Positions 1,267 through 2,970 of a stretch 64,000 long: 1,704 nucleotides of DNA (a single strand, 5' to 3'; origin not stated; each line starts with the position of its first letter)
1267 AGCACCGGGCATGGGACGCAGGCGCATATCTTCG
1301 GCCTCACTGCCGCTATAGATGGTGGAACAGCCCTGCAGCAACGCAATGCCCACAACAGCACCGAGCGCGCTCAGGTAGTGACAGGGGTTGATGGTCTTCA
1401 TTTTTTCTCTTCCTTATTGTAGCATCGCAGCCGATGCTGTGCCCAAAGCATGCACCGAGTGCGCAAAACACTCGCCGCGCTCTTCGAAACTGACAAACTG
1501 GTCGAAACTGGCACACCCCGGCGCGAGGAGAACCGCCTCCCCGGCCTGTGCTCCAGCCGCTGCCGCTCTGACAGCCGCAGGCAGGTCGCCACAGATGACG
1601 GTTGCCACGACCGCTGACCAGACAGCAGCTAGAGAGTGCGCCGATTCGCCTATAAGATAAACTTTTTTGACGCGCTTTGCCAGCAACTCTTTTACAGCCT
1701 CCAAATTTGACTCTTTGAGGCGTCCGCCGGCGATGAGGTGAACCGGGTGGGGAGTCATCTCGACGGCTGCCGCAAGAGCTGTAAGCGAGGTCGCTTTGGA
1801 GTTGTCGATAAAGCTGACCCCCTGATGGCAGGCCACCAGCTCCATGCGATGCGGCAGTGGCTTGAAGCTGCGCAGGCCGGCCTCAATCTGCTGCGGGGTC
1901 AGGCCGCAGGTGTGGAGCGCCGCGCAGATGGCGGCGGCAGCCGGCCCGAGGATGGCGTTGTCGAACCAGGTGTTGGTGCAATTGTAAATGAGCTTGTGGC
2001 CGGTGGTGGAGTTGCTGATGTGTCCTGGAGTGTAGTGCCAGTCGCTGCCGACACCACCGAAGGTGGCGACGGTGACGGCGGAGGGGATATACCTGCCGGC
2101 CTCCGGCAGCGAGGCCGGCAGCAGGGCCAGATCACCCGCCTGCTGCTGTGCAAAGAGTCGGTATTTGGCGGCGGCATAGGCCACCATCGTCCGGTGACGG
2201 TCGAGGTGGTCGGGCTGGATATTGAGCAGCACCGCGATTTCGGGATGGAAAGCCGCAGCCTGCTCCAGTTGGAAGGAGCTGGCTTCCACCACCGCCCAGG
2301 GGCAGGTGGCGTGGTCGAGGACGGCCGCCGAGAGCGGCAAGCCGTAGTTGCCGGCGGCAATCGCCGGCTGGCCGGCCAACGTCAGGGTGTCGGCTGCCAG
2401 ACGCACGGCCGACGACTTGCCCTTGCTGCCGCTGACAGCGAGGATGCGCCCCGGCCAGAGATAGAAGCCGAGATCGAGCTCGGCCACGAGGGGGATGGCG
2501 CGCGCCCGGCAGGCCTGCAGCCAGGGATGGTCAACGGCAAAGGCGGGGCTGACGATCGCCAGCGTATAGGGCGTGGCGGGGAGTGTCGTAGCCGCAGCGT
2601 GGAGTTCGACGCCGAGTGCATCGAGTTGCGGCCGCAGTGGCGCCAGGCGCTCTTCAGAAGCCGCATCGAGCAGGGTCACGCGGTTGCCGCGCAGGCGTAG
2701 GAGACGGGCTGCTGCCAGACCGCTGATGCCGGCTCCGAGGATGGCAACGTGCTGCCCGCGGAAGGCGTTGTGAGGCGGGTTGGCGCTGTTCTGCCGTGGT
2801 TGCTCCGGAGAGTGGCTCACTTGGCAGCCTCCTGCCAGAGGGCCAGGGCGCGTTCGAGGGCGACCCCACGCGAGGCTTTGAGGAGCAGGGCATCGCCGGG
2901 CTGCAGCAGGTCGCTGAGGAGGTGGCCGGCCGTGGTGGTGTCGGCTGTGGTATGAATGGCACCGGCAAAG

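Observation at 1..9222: Non-canonical dcw cluster: mraY absent between murF and murD, and a LysM lipoprotein inserted between murD and ftsW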

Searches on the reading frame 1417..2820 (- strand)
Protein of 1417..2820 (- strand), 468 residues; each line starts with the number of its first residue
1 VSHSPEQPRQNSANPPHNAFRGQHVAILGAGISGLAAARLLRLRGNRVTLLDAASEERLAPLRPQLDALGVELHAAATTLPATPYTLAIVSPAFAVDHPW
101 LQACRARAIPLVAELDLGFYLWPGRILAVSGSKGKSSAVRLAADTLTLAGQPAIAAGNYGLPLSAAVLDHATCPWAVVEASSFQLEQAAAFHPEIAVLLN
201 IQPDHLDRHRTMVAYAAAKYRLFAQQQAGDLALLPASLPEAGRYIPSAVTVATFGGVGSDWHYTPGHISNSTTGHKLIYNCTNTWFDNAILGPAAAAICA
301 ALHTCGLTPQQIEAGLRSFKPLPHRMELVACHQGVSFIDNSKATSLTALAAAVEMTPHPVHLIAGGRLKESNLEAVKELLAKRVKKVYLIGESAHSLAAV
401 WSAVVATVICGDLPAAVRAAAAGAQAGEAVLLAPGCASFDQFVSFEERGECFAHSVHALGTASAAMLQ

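Call 5: search_protein_families(library=pfam, proteins=[window:1417-2820:-], max_evalue=0.01)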
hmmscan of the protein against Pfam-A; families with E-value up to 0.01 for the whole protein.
window:1417-2820:- (468 aa): 10 families
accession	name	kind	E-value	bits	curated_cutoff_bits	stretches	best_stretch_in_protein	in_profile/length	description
PF08245.18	Mur_ligase_M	-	3.2e-20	73.4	24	1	129-277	1-168/200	Mur ligase middle domain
PF02875.26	Mur_ligase_C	-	1.3e-10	42.6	28.4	1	324-434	1-125/127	Mur ligase, glutamate ligase domain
PF13450.12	NAD_binding_8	-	3.1e-06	27.8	21.9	1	27-55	1-29/68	NAD(P)-binding Rossmann-like domain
PF01266.30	DAO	-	1.3e-05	25.4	27.9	1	24-54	1-31/353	FAD dependent oxidoreductase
PF21799.2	MurD-like_N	-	0.0001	22.9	27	1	24-112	2-87/88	Mur ligase MurD-like, N-terminal domain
PF07992.20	Pyr_redox_2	-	0.0006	19.8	26.1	1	13-57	133-177/291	Pyridine nucleotide-disulphide oxidoreductase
PF01494.25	FAD_binding_3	-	0.0021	17.8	22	1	24-57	3-36/349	FAD binding domain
PF00070.33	Pyr_redox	-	0.0037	18.2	22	0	24-56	1-33/82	Pyridine nucleotide-disulphide oxidoreductase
PF03486.20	HI0933_like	-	0.0038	17.1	50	0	24-55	2-33/244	HI0933-like protein Rossmann domain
PF01262.27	AlaDh_PNT_C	-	0.0053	16.6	23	0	24-56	30-62/214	Alanine dehydrogenase/PNT, C-terminal domain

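Call 6: search_protein_families(library=ncbifam, proteins=[window:1417-2820:-], max_evalue=0.001)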
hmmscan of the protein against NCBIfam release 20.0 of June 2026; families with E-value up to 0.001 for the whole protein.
window:1417-2820:- (468 aa): 25 families
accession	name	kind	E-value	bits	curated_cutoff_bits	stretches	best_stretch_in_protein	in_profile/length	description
TIGR01087.1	murD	equivalog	5.3e-102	342.1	211.95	1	24-457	1-440/441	UDP-N-acetylmuramoyl-L-alanine--D-glutamate ligase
TIGR01143.1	murF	subfamily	1.3e-19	70.5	288.6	1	123-402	73-375/418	UDP-N-acetylmuramoyl-tripeptide--D-alanyl-D-alanine ligase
NF001124.0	PRK00139.1-2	equivalog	5.1e-18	65.1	476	1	118-342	102-359/500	UDP-N-acetylmuramoyl-L-alanyl-D-glutamate--2,6-diaminopimelate ligase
TIGR01082.1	murC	equivalog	1.5e-17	63.8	335.1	1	25-340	5-322/449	UDP-N-acetylmuramate--L-alanine ligase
NF008896.0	PRK11929.1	equivalog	1.2e-16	59.8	1023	1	168-243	175-252/965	bifunctional UDP-N-acetylmuramoyl-L-alanyl-D-glutamate--2,6-diaminopimelate ligase MurE/UDP-N-acetylmuramoyl-tripeptide--D-alanyl-D-alanine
TIGR01085.1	murE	subfamily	1.9e-14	53.4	257.3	1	170-336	153-333/472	UDP-N-acetylmuramyl-tripeptide synthetase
NF001126.0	PRK00139.1-4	equivalog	9.3e-13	47.5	373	1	171-337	170-344/486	UDP-N-acetylmuramoyl-L-alanyl-D-glutamate--2,6-diaminopimelate ligase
NF053646.1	pMurD1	equivalog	2e-09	36.6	610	1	25-339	3-333/465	pseudomurein biosynthesis peptide ligase pMurD1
NF001123.0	PRK00139.1-1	equivalog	4.2e-09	35.6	586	1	171-229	173-233/493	UDP-N-acetylmuramoyl-L-alanyl-D-glutamate--2,6-diaminopimelate ligase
NF053645.1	pMurC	equivalog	4e-08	32.4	560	1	30-228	7-215/492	pseudomurein biosynthesis peptide ligase pMurC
NF008041.0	PRK10773.1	equivalog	1.3e-07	30.8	551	1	123-355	99-347/453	UDP-N-acetylmuramoyl-tripeptide--D-alanyl-D-alanine ligase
NF053647.1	pMurD2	equivalog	1.3e-06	27.6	550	1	25-226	3-207/405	pseudomurein biosynthesis peptide ligase pMurD2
NF002480.1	PRK01747.1-1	equivalog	1.3e-06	27.1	540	1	8-56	234-282/645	bifunctional tRNA (5-methylaminomethyl-2-thiouridine)(34)-methyltransferase MnmC2/FAD-dependent 5-carboxymethylaminomethyl-2-thiouridine(34)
NF009410.0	PRK12771.1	subfamily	5.7e-06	25.2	516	1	13-55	129-171/566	NAD(P)-binding protein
NF010628.0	PRK14022.1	equivalog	6.1e-06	25.2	536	1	180-353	188-361/483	UDP-N-acetylmuramoyl-L-alanyl-D-glutamate--L-lysine ligase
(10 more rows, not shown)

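Call 11: find_related_loci(query=window:1417-2820:-, collection=genome_contigs, flank=10000)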
Query window:1417-2820:- (468 aa) in genome_contigs; peptide patterns used: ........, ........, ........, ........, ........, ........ (x = any residue, [..] = any of these).
67 stretches matched a pattern; 10 encode a relative of the query (tblastn E <= 1e-3); 10 distinct loci.
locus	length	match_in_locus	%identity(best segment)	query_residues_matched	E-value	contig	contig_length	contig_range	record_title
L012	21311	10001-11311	41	23-459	2e-94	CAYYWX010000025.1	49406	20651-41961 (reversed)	MAG TPA_asm: uncultured Verrucomicrobiota bacterium isolate SRP062349_co5_140 genome assembly, contig: NODE_141_length_4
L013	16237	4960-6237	41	18-457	1e-90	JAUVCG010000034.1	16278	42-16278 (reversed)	MAG: Kiritimatiellales bacterium isolate CSMAG_265 CSMAG_265_k141_65163_length_16278_cov_9.8883, whole genome shotgun se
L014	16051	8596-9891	42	27-459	3e-87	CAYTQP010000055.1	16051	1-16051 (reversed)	MAG TPA_asm: uncultured Verrucomicrobiota bacterium isolate binchicken_co67_255 genome assembly, contig: NODE_3714_lengt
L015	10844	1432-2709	39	27-459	1e-57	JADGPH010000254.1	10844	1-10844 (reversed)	MAG: Thermoleophilia bacterium isolate Chersky_814 k127_16606176, whole genome shotgun sequence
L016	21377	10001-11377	35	16-459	3e-54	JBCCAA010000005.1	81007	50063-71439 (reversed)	MAG: Pseudomonadota bacterium isolate P01_A01_bin.13 k141_230378_length_81007_cov_44.3753, whole genome shotgun sequence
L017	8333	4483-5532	37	87-459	5e-44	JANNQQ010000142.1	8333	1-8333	MAG: Actinomycetes bacterium isolate SOY_31_metabat_428_sub SOY_31_k141_2225442, whole genome shotgun sequence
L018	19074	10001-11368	28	18-462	9e-42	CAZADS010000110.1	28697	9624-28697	MAG TPA_asm: uncultured Thalassobaculaceae bacterium isolate SRP092796_co2_767 genome assembly, contig: k141_7621406, wh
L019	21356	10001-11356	31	18-459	3e-39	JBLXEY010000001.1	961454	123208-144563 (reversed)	MAG: Rhodospirillales bacterium isolate ET02-02 T02maxbin_out.002RE.5K@1, whole genome shotgun sequence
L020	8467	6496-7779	34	16-454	1e-31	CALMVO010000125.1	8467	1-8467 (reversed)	MAG TPA_asm: uncultured Acetobacteraceae bacterium isolate SRR13685167_bin.2_CONCOCT_v1.1_MAG genome assembly, contig: N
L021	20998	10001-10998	53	108-459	6e-17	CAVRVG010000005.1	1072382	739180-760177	MAG: uncultured Actinomycetes bacterium isolate MFD02242.bin.2.312 genome assembly, contig: contig_22000, whole genome s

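Call 28: find_homologous_proteins(query=A1, max_evalue=1e-30)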
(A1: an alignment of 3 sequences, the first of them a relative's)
Query A1 (3 sequences) (379 aa, profile of the alignment): 8000 proteins with E <= 1e-30 among 8000 candidates; the best 120 are listed.
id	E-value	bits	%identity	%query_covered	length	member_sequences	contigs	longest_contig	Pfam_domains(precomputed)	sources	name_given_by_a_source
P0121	6.4e-216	735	63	100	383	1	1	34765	PF00953.27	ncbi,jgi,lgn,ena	-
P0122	8.3e-214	728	100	100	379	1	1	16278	PF00953.27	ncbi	-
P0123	2.7e-208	710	94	100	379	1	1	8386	PF00953.27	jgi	-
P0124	6.3e-208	709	93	100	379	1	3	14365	PF00953.27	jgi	jgi:phospho-N-acetylmuramoyl-pentapeptide-transferase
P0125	1.3e-201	688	85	100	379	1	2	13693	PF00953.27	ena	-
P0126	1.4e-201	688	86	100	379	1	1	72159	PF00953.27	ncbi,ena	-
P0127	1.9e-201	687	89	100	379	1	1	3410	PF00953.27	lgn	-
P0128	2.7e-201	687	86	100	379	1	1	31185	PF00953.27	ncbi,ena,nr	ncbi:MAG: phospho-N-acetylmuramoyl-pentapeptide-transferase [Verrucomicrobia bacterium]|nr:phospho-N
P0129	4.5e-201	686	85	100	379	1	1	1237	PF00953.27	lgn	-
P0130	5.2e-201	686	86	100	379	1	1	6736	PF00953.27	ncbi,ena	-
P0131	6.3e-201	686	86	100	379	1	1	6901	PF00953.27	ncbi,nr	ncbi:MAG: phospho-N-acetylmuramoyl-pentapeptide-transferase [Pontiella sp.]|nr:phospho-N-acetylmuram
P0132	1.8e-200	684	87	100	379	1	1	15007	PF00953.27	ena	-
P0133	3.9e-200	683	84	100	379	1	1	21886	PF00953.27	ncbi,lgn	ncbi:MAG: phospho-N-acetylmuramoyl-pentapeptide-transferase [Verrucomicrobiota bacterium]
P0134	5.3e-200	683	82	100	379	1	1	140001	PF00953.27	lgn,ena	-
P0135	6.0e-200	682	88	100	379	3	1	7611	PF00953.27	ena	-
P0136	1.5e-199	681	86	100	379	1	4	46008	PF00953.27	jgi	-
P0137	1.9e-199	681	86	100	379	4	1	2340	PF00953.27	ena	-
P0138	3.4e-199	680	85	100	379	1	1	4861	PF00953.27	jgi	-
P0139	3.6e-199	680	83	100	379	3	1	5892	PF00953.27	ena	-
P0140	4.1e-199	680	85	100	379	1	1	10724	PF00953.27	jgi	jgi:phospho-N-acetylmuramoyl-pentapeptide-transferase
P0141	4.7e-199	679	85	100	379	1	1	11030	PF00953.27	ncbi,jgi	-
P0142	5.3e-199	679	87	100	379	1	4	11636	PF00953.27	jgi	jgi:phospho-N-acetylmuramoyl-pentapeptide-transferase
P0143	8.1e-199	679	83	100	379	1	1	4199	PF00953.27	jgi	-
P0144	9.4e-199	678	84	100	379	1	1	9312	PF00953.27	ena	-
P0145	1.0e-198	678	85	100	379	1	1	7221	PF00953.27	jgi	-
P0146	1.7e-198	678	85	100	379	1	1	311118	PF00953.27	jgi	jgi:phospho-N-acetylmuramoyl-pentapeptide-transferase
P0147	2.3e-198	677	85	100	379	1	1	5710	PF00953.27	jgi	-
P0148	4.1e-198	676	82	100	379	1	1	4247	PF00953.27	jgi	-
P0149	6.6e-198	676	83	100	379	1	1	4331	PF00953.27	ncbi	-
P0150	6.7e-198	676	84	100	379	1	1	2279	PF00953.27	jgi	-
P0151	7.6e-198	675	84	100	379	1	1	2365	PF00953.27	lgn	-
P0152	8.9e-198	675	85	100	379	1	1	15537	PF00953.27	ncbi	ncbi:MAG: phospho-N-acetylmuramoyl-pentapeptide-transferase [Verrucomicrobiota bacterium]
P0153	9.5e-198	675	84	100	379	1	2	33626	PF00953.27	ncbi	-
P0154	1.1e-197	675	85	100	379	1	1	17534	PF00953.27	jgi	jgi:phospho-N-acetylmuramoyl-pentapeptide-transferase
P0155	2.0e-197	674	85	100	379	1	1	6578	PF00953.27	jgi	-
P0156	2.3e-197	674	83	100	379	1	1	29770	PF00953.27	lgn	-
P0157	2.7e-197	674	84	100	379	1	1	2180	PF00953.27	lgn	-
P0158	3.0e-197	674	83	100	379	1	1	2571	PF00953.27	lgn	-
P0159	3.3e-197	673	84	100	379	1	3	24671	PF00953.27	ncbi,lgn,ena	ncbi:MAG: phospho-N-acetylmuramoyl-pentapeptide-transferase [Pontiella sp.]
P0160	3.8e-197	673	83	100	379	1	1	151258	PF00953.27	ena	-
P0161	4.3e-197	673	82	100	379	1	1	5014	PF00953.27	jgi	-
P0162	4.8e-197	673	82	100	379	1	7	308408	PF00953.27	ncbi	-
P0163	7.4e-197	672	85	100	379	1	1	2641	PF00953.27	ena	-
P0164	8.1e-197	672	84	100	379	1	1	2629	PF00953.27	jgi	jgi:phospho-N-acetylmuramoyl-pentapeptide-transferase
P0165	1.3e-196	671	82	100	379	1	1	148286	PF00953.27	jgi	jgi:phospho-N-acetylmuramoyl-pentapeptide-transferase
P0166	1.3e-196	671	83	100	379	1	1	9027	PF00953.27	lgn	-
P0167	1.4e-196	671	83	100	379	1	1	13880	PF00953.27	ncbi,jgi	-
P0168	1.6e-196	671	83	100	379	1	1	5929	PF00953.27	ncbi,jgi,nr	ncbi:MAG: phospho-N-acetylmuramoyl-pentapeptide-transferase [Verrucomicrobia bacterium]|nr:MAG: phos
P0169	1.6e-196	671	84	100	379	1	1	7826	PF00953.27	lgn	-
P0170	2.1e-196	671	83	100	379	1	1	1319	PF00953.27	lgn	-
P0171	2.3e-196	671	80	100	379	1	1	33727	PF00953.27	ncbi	-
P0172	2.3e-196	671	84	100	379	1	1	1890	PF00953.27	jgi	jgi:phospho-N-acetylmuramoyl-pentapeptide-transferase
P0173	2.5e-196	671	83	100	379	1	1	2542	PF00953.27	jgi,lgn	-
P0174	2.6e-196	670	79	100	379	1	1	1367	PF00953.27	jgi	jgi:phospho-N-acetylmuramoyl-pentapeptide-transferase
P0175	2.7e-196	670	50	100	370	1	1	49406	PF00953.27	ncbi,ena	-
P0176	2.7e-196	670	82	100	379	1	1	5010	PF00953.27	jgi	jgi:phospho-N-acetylmuramoyl-pentapeptide-transferase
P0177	2.8e-196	670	83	100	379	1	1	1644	PF00953.27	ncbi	-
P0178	3.4e-196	670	82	100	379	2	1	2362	PF00953.27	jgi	-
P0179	4.6e-196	670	82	100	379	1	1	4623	PF00953.27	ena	-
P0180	6.4e-196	669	82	100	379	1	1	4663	PF00953.27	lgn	-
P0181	7.9e-196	669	85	100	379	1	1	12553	PF00953.27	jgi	jgi:phospho-N-acetylmuramoyl-pentapeptide-transferase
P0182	8.7e-196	669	82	100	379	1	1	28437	PF00953.27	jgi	-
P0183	1.1e-195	668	79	100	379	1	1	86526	PF00953.27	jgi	jgi:phospho-N-acetylmuramoyl-pentapeptide-transferase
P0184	1.3e-195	668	80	100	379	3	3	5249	PF00953.27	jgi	jgi:phospho-N-acetylmuramoyl-pentapeptide-transferase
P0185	1.5e-195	668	82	100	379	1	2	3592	PF00953.27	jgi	-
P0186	2.2e-195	667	81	100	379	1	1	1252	PF00953.27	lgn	-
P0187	2.3e-195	667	82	100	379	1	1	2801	PF00953.27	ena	-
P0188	2.4e-195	667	84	100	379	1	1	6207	PF00953.27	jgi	jgi:phospho-N-acetylmuramoyl-pentapeptide-transferase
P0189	3.3e-195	667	83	100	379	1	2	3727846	PF00953.27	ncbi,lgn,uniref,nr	ncbi:phospho-N-acetylmuramoyl-pentapeptide-transferase [Pontiella sulfatireligans]|uniref:Phospho-N-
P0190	3.7e-195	667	85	100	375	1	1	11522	PF00953.27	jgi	-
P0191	4.5e-195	666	82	100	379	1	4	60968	PF00953.27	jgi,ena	-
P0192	5.2e-195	666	82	100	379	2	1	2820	PF00953.27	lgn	-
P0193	5.7e-195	666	83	100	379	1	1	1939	PF00953.27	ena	-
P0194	5.8e-195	666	82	100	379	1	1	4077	PF00953.27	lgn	-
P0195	5.9e-195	666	82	100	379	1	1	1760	PF00953.27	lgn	-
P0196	7.0e-195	666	82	100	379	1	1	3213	PF00953.27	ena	-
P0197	7.5e-195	666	83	100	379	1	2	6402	PF00953.27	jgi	-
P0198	8.1e-195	666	81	100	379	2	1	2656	PF00953.27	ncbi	-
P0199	8.3e-195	665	80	100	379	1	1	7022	PF00953.27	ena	-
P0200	9.2e-195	665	83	100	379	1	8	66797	PF00953.27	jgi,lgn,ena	-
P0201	1.2e-194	665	83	100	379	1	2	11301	PF00953.27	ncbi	-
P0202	1.4e-194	665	80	100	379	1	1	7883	PF00953.27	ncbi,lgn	-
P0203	1.9e-194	664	78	100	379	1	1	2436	PF00953.27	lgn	-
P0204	2.0e-194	664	80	100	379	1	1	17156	PF00953.27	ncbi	-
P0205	2.2e-194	664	83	100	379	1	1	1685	PF00953.27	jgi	jgi:phospho-N-acetylmuramoyl-pentapeptide-transferase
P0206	2.5e-194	664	82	100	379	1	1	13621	PF00953.27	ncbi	-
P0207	3.4e-194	663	83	100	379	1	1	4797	PF00953.27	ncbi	-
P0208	4.1e-194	663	80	100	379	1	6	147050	PF00953.27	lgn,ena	-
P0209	5.2e-194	663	82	100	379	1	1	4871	PF00953.27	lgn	-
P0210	5.4e-194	663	82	100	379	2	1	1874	PF00953.27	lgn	-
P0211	5.7e-194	663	80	100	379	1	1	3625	PF00953.27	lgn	-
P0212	5.8e-194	663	83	100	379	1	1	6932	PF00953.27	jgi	-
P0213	6.0e-194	663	79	100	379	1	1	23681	PF00953.27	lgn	-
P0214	6.1e-194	663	82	100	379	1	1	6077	PF00953.27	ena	-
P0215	6.4e-194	663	79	100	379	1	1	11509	PF00953.27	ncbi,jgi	-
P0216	8.7e-194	662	82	100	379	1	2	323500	PF00953.27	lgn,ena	-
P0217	1.1e-193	662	80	100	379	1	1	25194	PF00953.27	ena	-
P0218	1.2e-193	662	79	100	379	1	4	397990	PF00953.27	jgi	jgi:phospho-N-acetylmuramoyl-pentapeptide-transferase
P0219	1.3e-193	662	82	100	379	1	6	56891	PF00953.27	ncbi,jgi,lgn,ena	-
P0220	1.6e-193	661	78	100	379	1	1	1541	PF00953.27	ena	-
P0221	1.8e-193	661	80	100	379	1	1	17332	PF00953.27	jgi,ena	-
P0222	1.9e-193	661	79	100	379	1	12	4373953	PF00953.27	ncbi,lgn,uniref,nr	ncbi:Phospho-N-acetylmuramoyl-pentapeptide-transferase [Pontiella desulfatans]|uniref:Phospho-N-acet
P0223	2.6e-193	661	78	100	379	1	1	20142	PF00953.27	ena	-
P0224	3.6e-193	660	79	100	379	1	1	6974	PF00953.27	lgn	-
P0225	3.8e-193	660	78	100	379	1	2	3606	PF00953.27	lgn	-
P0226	4.3e-193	660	79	100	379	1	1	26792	PF00953.27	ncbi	-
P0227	5.1e-193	660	79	100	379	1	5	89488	PF00953.27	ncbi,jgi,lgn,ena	-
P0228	6.2e-193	659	78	100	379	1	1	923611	PF00953.27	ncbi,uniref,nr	ncbi:phospho-N-acetylmuramoyl-pentapeptide-transferase [Pontiella agarivorans]|uniref:Phospho-N-acet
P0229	7.0e-193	659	78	100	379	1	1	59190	PF00953.27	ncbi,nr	ncbi:phospho-N-acetylmuramoyl-pentapeptide-transferase [Pontiellaceae bacterium B12219]|nr:phospho-N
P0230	7.1e-193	659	80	100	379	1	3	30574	PF00953.27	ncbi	-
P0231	7.5e-193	659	80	100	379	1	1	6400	PF00953.27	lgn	-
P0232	8.5e-193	659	61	100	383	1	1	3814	PF00953.27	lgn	-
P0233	8.7e-193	659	78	100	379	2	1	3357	PF00953.27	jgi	jgi:phospho-N-acetylmuramoyl-pentapeptide-transferase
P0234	8.9e-193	659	79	100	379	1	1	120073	PF00953.27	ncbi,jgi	-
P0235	9.3e-193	659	79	100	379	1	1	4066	PF00953.27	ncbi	-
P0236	1.1e-192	659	81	100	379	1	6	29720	PF00953.27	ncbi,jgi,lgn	jgi:phospho-N-acetylmuramoyl-pentapeptide-transferase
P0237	1.2e-192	658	78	100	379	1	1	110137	PF00953.27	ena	-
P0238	1.3e-192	658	78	100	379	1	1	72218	PF00953.27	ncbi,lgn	-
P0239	1.6e-192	658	79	100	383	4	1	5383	PF00953.27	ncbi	-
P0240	1.9e-192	658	80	100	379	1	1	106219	PF00953.27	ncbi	-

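Call 38: search_protein_representatives(alignment_id=A2)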
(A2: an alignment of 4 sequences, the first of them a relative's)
Query: 4 sequences, 382 profile positions. Proteins with E-value up to 0.001 (for the whole library): 24825; up to 1e-10: 10613; up to 1e-30: 3045. The best 150 are listed.
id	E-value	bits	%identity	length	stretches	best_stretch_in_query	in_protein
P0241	2.5e-148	510.9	-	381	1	1-382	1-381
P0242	1.8e-143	494.9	-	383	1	8-382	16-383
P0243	2.7e-117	408.7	-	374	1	1-382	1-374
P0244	6.4e-117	407.5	-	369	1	1-382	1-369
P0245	3.1e-116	405.3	-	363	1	1-382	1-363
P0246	9.3e-115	400.4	-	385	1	8-382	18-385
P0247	1.4e-114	399.8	-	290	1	1-289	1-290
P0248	2.1e-113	395.9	-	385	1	15-382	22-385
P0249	2.5e-112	392.4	-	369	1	1-382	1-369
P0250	2.5e-111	389.1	-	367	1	1-382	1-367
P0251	6.3e-111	387.8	-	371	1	9-382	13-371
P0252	1.2e-109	383.6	-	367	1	1-382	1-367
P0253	2.8e-109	382.4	-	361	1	1-382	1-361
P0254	8.3e-108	377.5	-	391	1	2-382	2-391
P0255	2.0e-107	376.3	-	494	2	154-382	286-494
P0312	1.6e-92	327.2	-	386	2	1-265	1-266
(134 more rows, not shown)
